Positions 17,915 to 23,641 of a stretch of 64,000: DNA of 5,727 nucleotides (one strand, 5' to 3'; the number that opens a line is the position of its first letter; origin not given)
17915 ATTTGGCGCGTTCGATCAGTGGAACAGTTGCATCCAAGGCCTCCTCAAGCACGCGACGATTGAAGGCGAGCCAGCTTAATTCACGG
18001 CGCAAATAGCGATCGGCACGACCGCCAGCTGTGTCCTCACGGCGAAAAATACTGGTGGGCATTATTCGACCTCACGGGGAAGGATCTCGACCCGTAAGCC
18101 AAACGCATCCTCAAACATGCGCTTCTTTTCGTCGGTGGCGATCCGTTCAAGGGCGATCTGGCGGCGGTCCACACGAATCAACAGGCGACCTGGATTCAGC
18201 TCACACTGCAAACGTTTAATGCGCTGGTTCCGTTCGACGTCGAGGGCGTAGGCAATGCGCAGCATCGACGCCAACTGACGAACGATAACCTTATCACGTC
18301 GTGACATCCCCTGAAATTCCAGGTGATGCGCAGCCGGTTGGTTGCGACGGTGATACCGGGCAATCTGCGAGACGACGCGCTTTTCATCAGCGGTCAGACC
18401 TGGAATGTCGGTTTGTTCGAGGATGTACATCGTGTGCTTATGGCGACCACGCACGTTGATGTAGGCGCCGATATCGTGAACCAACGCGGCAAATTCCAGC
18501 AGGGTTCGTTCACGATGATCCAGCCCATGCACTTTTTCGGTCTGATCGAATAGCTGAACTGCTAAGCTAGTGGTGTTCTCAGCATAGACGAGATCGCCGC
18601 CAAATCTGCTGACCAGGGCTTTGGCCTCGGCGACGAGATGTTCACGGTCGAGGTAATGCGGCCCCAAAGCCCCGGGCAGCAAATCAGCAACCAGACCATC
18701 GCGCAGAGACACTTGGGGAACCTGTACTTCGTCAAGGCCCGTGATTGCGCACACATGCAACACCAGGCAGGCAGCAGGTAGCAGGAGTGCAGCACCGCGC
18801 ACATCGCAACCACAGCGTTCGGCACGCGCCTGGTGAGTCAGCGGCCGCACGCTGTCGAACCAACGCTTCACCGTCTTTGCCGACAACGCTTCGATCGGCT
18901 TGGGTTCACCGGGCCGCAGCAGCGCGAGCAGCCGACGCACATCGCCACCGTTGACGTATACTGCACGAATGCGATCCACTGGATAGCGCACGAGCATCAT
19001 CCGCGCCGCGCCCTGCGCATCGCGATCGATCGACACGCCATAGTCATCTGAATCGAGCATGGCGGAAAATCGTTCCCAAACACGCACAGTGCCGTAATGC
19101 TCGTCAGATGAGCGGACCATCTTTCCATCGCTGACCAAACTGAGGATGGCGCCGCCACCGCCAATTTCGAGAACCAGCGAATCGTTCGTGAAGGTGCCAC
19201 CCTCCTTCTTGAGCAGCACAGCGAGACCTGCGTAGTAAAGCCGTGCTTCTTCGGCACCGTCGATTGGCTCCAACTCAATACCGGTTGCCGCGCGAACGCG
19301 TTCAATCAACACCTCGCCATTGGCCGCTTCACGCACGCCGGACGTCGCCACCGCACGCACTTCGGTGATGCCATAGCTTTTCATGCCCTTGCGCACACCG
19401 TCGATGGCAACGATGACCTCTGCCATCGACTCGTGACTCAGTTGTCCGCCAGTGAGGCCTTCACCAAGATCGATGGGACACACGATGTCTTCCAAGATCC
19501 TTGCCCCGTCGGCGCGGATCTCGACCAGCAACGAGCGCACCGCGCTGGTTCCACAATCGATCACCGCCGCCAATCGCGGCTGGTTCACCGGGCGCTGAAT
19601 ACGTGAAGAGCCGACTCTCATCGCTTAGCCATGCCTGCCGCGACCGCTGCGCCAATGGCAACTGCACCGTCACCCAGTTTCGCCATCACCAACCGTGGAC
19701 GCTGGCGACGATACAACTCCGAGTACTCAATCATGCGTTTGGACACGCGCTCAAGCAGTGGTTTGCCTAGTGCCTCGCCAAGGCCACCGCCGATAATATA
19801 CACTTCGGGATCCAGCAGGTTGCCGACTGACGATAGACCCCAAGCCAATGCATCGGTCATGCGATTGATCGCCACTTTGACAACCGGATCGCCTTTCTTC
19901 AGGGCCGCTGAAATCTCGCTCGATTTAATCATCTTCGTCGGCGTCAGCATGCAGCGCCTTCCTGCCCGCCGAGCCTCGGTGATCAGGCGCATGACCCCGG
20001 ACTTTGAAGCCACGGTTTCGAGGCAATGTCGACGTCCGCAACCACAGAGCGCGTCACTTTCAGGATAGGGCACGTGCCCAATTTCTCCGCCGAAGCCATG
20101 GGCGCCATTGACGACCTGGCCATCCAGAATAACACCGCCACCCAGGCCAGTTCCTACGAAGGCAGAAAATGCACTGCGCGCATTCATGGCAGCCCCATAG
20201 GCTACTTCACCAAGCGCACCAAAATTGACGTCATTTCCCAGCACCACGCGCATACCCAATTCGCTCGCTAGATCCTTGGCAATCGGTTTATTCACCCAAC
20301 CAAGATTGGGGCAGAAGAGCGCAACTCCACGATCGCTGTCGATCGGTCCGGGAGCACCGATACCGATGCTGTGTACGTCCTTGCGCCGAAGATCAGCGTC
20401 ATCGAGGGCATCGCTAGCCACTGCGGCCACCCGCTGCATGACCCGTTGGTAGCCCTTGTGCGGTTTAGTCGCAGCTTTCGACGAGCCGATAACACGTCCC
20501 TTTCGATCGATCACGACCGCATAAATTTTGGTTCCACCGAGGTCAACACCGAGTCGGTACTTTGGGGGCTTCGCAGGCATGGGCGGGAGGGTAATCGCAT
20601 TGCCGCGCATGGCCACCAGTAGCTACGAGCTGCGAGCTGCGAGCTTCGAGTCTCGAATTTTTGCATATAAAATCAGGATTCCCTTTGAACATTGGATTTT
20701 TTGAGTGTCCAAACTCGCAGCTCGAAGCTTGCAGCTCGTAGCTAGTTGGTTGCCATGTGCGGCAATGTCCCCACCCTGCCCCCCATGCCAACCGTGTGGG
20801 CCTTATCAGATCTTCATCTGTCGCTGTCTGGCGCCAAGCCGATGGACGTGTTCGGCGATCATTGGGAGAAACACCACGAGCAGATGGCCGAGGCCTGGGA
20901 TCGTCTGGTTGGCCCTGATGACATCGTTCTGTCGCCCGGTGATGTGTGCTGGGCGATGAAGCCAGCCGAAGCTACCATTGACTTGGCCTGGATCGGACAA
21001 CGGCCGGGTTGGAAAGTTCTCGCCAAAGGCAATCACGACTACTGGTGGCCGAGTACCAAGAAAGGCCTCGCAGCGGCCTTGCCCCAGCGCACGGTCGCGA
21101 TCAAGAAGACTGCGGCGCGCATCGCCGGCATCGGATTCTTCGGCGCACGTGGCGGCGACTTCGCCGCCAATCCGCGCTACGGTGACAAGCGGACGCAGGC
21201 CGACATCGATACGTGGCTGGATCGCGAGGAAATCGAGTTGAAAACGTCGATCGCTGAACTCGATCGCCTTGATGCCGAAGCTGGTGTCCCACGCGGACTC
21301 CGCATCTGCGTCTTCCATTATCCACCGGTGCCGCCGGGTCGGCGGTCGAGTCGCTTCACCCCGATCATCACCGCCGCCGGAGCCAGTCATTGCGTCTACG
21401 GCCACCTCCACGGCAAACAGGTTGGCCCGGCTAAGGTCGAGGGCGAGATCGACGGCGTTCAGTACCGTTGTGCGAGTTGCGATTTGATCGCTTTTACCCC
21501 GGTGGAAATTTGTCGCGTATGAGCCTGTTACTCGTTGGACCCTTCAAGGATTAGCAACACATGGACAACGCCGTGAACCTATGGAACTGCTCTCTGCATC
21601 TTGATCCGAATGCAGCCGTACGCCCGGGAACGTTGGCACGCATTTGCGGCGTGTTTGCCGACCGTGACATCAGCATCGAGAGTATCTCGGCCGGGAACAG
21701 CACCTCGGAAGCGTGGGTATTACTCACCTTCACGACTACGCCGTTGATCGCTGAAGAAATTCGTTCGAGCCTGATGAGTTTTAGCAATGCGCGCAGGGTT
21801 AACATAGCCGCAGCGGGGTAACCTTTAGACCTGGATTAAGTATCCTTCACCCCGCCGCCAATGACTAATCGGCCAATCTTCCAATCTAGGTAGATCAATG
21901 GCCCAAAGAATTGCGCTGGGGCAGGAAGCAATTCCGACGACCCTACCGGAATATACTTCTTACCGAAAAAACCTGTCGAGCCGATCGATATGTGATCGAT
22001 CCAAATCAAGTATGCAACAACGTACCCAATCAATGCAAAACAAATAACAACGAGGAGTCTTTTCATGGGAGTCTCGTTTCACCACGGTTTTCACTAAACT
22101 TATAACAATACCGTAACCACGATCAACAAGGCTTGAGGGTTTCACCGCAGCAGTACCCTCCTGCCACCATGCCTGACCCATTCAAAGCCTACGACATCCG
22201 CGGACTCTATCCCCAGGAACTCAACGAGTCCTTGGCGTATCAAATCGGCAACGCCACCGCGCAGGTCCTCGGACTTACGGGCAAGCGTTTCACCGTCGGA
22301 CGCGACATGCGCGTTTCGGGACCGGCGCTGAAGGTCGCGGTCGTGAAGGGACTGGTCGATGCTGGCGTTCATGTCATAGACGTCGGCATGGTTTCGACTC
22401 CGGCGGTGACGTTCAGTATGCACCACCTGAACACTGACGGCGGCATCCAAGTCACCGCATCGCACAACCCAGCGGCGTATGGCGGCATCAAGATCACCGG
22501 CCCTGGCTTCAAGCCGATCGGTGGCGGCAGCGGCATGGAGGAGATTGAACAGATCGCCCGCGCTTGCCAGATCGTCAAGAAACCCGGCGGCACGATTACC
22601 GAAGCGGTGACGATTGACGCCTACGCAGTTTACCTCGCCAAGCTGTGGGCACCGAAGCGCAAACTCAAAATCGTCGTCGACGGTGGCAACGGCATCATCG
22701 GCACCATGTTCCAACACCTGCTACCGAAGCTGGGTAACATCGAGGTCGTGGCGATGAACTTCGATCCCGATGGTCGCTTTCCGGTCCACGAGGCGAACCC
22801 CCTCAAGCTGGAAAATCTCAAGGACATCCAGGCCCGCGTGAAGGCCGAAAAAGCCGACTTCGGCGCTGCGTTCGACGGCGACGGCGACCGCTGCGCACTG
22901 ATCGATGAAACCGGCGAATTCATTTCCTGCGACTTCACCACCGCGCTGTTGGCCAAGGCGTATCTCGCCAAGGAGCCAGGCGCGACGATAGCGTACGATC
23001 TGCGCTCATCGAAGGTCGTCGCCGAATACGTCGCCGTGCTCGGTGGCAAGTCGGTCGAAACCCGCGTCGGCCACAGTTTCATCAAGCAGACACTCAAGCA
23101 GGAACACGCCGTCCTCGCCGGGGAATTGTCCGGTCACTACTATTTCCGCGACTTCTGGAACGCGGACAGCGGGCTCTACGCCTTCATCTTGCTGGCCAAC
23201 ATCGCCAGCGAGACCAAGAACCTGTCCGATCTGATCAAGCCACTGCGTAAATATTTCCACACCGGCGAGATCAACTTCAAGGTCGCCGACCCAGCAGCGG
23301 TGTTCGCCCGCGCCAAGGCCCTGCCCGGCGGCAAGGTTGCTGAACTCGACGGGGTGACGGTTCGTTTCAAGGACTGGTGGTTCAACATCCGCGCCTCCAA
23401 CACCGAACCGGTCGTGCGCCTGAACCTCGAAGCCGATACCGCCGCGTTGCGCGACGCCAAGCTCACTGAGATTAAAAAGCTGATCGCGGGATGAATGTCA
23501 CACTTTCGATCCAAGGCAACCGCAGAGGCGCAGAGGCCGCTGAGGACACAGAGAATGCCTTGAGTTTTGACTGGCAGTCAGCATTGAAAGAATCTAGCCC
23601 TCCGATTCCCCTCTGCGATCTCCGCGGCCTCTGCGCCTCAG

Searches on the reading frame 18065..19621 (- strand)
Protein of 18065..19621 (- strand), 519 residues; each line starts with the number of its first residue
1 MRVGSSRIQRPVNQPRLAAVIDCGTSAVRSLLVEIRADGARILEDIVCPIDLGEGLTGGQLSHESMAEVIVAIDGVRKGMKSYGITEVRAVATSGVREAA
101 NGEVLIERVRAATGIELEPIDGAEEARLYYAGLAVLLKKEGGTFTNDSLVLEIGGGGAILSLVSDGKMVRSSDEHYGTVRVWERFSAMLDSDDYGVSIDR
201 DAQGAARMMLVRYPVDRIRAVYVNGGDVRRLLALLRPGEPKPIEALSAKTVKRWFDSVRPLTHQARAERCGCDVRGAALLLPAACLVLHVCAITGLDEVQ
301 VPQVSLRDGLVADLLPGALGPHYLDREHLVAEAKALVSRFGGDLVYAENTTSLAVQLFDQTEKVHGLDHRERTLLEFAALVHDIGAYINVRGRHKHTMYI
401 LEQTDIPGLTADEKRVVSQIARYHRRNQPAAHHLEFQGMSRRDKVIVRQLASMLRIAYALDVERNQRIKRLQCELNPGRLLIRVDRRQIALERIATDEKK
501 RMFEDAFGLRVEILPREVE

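Call 23: search_protein_families(library=pfam, proteins=[window:18065-19621:-], max_evalue=0.001)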
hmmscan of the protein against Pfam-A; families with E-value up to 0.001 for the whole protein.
window:18065-19621:- (519 aa): 4 families
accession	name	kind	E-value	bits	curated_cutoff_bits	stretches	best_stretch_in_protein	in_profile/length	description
PF21447.3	Ppx-GppA_III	-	1.4e-27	97.1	27.3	1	334-476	7-148/177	Ppx/GppA phosphatase, domain III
PF02541.22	Ppx-GppA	-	2.3e-26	93.3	27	1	58-316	29-283/285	Ppx/GppA phosphatase family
PF01966.28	HD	-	0.0002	22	22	1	353-437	11-93/116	HD domain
PF24391.1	HD-CE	-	0.00028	21.1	27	0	374-465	99-190/263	HD-CE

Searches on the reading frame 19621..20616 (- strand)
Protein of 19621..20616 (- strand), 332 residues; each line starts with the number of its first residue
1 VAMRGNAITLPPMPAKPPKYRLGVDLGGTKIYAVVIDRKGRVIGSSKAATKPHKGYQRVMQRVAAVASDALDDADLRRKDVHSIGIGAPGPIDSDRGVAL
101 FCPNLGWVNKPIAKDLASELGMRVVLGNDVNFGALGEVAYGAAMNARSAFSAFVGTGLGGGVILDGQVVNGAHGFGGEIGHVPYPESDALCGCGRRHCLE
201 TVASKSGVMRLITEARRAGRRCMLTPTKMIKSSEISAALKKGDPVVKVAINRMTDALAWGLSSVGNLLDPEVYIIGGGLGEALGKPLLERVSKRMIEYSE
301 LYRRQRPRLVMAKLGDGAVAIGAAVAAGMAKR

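Call 23: search_protein_families(library=pfam, proteins=[window:19621-20616:-], max_evalue=0.001)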
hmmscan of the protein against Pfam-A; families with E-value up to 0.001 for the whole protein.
window:19621-20616:- (332 aa): 3 families
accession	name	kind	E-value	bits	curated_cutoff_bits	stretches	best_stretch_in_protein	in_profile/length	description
PF00480.26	ROK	-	2.9e-61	208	22.9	1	22-325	2-289/294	ROK family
PF01869.26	BcrAD_BadFG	-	1.9e-07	31.3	31.5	1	22-90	1-71/271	BadF/BadG/BcrA/BcrD ATPase family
PF00370.27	FGGY_N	-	5.8e-05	23.2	28.8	1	20-88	1-77/245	FGGY family of carbohydrate kinases, N-terminal domain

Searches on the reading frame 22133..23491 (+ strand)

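Call 23: search_protein_families(library=pfam, proteins=[window:22133-23491:+], max_evalue=0.001)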
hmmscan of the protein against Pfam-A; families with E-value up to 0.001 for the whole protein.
window:22133-23491:+ (453 aa): 4 families
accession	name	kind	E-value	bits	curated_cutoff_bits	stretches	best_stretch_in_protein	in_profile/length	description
PF02878.22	PGM_PMM_I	-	4.4e-34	117.6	22.5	1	17-142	4-131/138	Phosphoglucomutase/phosphomannomutase, alpha/beta/alpha domain I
PF02880.22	PGM_PMM_III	-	3.1e-23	82.5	20.7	1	267-371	3-112/115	Phosphoglucomutase/phosphomannomutase, alpha/beta/alpha domain III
PF02879.22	PGM_PMM_II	-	2.8e-22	79.6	29.3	1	174-261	17-103/103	Phosphoglucomutase/phosphomannomutase, alpha/beta/alpha domain II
PF00408.26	PGM_PMM_IV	-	3e-11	43.7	23.1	1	379-438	1-56/68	Phosphoglucomutase/phosphomannomutase, C-terminal domain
